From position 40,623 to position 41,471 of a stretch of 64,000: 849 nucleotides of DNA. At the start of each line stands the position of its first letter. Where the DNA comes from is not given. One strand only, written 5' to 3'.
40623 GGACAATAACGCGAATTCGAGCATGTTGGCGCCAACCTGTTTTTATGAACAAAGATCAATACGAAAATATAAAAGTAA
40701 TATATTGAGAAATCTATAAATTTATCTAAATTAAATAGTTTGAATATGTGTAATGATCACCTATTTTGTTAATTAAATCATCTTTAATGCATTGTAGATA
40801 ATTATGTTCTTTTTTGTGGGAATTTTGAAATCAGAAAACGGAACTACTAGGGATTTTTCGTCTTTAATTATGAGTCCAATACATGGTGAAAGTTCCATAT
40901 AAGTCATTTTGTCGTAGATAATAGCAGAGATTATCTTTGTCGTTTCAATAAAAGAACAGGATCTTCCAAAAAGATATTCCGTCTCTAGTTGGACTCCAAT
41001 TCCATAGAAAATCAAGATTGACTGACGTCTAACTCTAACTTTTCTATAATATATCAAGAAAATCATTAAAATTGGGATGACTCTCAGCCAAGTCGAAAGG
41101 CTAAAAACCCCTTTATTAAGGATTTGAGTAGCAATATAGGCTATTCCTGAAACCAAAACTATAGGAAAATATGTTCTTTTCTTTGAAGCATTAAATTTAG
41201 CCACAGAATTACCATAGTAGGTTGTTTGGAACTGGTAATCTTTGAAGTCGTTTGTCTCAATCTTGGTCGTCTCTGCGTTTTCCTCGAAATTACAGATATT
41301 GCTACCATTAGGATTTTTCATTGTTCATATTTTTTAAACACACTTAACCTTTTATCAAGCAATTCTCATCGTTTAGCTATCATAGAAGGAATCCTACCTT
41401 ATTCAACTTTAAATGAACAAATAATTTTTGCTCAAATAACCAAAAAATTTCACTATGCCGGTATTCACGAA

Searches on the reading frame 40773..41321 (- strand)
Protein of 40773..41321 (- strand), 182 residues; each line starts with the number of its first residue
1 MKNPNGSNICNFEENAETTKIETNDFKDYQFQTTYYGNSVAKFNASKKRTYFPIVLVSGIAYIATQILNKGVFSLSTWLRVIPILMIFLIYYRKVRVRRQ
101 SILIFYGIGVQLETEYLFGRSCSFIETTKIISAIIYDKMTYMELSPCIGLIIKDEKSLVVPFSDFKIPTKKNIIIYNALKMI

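Call 46: search_protein_families(library=pfam, proteins=[window:40773-41321:-], max_evalue=0.00001)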
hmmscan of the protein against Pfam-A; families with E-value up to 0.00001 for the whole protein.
window:40773-41321:- (182 aa): 1 family
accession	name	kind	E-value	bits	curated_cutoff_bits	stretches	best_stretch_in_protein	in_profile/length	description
PF10181.15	PIG-H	-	4.9e-09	36.3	25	1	101-162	1-66/67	GPI-GlcNAc transferase complex, PIG-H component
